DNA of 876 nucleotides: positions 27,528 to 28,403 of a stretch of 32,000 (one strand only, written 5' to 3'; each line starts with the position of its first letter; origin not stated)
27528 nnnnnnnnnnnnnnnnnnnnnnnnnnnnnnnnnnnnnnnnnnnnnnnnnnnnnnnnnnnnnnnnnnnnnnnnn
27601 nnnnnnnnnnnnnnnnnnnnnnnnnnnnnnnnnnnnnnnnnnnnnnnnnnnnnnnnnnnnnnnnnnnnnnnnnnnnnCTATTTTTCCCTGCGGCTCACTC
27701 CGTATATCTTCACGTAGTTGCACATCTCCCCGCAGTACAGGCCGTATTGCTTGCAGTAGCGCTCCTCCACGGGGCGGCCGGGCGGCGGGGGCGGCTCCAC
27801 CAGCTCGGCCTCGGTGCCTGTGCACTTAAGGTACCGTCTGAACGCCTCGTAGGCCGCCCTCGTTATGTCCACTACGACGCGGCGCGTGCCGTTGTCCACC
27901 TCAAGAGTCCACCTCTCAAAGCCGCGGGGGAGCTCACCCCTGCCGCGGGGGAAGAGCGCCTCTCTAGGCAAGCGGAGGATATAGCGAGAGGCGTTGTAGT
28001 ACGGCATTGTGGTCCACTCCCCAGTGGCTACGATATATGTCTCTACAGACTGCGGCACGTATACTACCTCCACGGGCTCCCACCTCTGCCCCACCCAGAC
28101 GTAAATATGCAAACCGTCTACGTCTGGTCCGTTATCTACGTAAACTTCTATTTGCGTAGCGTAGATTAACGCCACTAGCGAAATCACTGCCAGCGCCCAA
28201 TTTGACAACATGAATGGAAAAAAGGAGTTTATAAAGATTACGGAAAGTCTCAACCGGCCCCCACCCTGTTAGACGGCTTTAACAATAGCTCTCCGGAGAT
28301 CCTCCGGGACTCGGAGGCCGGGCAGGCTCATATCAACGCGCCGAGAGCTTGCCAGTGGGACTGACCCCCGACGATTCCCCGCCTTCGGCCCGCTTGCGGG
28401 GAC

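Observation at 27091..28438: Two related, extremely GC-rich ~170-180 bp elements in direct orientation bracketing the box array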

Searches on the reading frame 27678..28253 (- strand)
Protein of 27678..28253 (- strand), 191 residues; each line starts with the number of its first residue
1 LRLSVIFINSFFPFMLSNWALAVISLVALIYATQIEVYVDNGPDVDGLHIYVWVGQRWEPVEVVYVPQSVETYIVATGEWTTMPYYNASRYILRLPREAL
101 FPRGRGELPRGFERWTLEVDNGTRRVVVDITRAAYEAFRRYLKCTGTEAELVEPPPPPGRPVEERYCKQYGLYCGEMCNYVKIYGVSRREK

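Call 10: find_encoding_contigs(protein=window:27678-28253:-, flank=10000, max_places=10)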
Protein window:27678-28253:- (191 aa): no gene with exactly this product is on record in the collection.

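Call 23: find_homologous_proteins(query=window:27678-28211:-)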
Query window:27678-28211:- (177 aa): 3 proteins with E <= 0.001 among 170 candidates.
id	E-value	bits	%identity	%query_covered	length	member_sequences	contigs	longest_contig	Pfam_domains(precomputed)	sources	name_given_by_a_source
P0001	2.2e-116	404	99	99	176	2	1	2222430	-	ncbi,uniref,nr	ncbi:P. aerophilum family 66 protein, interruption-N [Pyrobaculum aerophilum str. IM2]|uniref:P. aer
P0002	1.1e-30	125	81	38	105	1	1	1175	-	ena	-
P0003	4.3e-29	119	45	94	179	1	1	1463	-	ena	-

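Call 27: find_encoding_contigs(protein=P0003, flank=10000)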
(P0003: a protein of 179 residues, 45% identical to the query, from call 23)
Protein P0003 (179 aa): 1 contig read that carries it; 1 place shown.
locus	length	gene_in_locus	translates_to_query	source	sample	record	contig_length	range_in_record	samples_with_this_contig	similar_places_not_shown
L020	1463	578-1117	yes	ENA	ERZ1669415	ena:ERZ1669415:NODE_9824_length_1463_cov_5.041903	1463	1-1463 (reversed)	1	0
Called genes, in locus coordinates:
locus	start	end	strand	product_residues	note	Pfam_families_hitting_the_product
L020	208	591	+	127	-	-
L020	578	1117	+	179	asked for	-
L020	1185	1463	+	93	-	?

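Call 28: find_encoding_contigs(protein=P0002, flank=10000)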
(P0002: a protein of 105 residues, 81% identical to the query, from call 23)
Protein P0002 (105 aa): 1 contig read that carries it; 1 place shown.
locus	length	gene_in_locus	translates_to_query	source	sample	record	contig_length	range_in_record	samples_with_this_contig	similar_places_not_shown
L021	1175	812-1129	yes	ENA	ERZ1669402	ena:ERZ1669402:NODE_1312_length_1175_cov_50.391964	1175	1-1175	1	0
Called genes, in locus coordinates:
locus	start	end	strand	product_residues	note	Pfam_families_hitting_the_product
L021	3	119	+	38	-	?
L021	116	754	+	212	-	-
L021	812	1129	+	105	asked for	-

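Call 31: find_related_loci(query=P0003, collection=viral_contigs, flank=10000)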
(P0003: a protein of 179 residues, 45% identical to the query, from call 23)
Query P0003 (179 aa) in viral_contigs; peptide patterns used: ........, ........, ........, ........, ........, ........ (x = any residue, [..] = any of these).
6 stretches matched a pattern, but none encodes a relative of the query by tblastn (E <= 1e-3).

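Call 41: find_encoding_contigs(protein=P0099, flank=10000)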
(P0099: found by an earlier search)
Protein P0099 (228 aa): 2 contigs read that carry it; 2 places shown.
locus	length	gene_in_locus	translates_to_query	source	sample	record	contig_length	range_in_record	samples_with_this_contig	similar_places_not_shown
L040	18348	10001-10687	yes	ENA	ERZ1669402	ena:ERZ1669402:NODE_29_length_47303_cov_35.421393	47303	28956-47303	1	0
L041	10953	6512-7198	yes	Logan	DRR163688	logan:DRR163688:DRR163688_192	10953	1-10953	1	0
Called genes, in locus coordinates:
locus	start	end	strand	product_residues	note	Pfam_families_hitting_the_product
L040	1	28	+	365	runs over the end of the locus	PF01266:DAO, PF07992:Pyr_redox_2 (faint), PF13450:NAD_binding_8 (weak)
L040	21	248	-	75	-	-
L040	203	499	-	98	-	PF00037:Fer4 (weak), PF12797:Fer4_2 (weak), PF12837:Fer4_6 (weak), PF13187:Fer4_9 (faint), PF13237:Fer4_10 (weak), PF14697:Fer4_21 (weak), PF12838:Fer4_7 (weak), PF13484:Fer4_16 (faint)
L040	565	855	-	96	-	-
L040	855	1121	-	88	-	-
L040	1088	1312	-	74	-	PF01206:TusA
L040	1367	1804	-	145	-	PF02635:DsrE, PF13686:DrsE_2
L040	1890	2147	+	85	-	PF01329:Pterin_4a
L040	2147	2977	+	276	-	PF01545:Cation_efflux, PF16916:ZT_dimer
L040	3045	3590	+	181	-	PF05942:PaREP1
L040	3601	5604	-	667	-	PF03190:Thioredox_DsbH, PF13098:Thioredoxin_2, PF13899:Thioredoxin_7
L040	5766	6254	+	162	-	PF05942:PaREP1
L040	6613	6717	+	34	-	-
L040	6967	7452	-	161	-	-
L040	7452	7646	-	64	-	-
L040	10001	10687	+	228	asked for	PF10107:Endonuc_Holl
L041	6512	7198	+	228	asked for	PF10107:Endonuc_Holl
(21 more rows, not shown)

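Call 42: find_encoding_contigs(protein=P0093, flank=10000)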
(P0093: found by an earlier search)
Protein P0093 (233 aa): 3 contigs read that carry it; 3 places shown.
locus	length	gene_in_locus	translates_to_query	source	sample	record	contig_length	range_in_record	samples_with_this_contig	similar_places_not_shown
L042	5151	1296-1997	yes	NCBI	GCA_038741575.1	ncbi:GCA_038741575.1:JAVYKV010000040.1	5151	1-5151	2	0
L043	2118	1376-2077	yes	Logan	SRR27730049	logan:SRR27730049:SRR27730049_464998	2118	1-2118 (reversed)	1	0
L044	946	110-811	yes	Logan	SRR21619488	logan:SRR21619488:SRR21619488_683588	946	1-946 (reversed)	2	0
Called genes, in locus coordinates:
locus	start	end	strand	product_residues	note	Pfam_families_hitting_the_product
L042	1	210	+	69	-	?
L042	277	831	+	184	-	-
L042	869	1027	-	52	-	-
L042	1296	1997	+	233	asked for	PF10107:Endonuc_Holl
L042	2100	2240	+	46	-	PF05694:SBP56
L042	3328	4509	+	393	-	-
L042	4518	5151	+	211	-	?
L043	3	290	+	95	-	?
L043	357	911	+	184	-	-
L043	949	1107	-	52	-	-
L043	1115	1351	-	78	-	-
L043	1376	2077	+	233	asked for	PF10107:Endonuc_Holl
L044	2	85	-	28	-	?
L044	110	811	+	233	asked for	PF10107:Endonuc_Holl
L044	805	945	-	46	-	?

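Call 46: search_protein_families(library=pfam, proteins=[L021:116-754:+, P0002, P0003, L020:208-591:+, L020:1185-1463:+], max_evalue=0.1)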
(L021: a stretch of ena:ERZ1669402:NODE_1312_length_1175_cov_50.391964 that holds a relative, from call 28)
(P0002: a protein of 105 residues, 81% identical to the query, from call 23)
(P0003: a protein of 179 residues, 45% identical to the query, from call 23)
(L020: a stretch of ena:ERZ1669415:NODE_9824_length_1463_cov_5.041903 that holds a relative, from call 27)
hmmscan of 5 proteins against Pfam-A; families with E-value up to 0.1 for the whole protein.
L021:116-754:+ (212 aa): 2 families
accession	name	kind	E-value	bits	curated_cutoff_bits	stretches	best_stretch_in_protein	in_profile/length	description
PF07369.16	DUF1488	-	0.054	14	22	0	141-176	46-80/82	Protein of unknown function (DUF1488)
PF24965.1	TRS130_4HB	-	0.073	13.9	25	0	116-157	51-93/98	TRS130-like four helical bundle domain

P0002 (105 aa): 0 families

P0003 (179 aa): 0 families

L020:208-591:+ (127 aa): 0 families

L020:1185-1463:+ (93 aa): 0 families

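Call 47: search_protein_families(library=phrogs, proteins=[L021:116-754:+, P0002, P0003, L020:208-591:+, L020:1185-1463:+], max_evalue=0.1)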
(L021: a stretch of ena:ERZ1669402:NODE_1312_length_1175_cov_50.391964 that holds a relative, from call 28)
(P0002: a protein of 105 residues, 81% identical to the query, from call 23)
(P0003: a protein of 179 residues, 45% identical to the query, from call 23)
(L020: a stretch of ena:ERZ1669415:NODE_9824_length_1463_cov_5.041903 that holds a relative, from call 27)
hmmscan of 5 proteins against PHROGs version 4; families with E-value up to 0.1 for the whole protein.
L021:116-754:+ (212 aa): 0 families

P0002 (105 aa): 0 families

P0003 (179 aa): 0 families

L020:208-591:+ (127 aa): 0 families

L020:1185-1463:+ (93 aa): 0 families

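Call 48: find_homologous_proteins(query=L021:116-754:+)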
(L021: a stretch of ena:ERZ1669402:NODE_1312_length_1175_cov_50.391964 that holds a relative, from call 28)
Query L021:116-754:+ (212 aa): 2 proteins with E <= 0.001 among 477 candidates.
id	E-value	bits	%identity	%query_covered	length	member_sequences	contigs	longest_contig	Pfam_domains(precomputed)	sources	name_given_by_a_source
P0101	4.4e-138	476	100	100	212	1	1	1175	-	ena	-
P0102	1.0e-109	383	81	100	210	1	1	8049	-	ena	-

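Call 49: find_encoding_contigs(protein=P0102, flank=10000)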
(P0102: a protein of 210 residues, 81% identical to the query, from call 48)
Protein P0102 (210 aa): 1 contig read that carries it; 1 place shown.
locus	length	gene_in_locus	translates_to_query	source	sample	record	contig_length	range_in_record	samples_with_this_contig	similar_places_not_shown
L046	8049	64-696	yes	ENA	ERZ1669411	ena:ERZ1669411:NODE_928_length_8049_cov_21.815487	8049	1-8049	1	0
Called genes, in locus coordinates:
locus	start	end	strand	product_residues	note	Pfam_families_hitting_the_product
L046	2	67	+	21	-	?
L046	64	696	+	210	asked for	-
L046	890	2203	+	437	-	PF01743:PolyA_pol, PF12627:PolyA_pol_RNAbd, PF01966:HD (weak)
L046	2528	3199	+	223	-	-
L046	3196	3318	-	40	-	-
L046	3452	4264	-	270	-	PF13649:Methyltransf_25 (weak)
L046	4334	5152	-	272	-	PF20903:SPL (faint), PF04055:Radical_SAM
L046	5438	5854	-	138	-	-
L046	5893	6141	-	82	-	-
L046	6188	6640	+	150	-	-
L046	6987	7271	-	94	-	-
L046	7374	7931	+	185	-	-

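Call 78: search_dna_similar(query=P0003, collection=phages, mode=protein, max_evalue=0.001)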
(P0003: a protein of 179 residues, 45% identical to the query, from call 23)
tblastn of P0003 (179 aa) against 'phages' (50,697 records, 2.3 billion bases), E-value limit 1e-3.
No match.

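Call 79: search_dna_similar(query=P0101, collection=phages, mode=protein, max_evalue=0.001)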
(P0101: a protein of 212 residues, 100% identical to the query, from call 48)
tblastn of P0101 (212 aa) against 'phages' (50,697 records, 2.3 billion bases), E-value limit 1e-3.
No match.

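Call 80: search_dna_similar(query=P0003, collection=plasmids, mode=protein, max_evalue=0.001)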
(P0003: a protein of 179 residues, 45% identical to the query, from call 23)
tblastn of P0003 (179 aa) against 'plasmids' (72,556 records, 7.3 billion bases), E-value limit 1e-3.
No match.
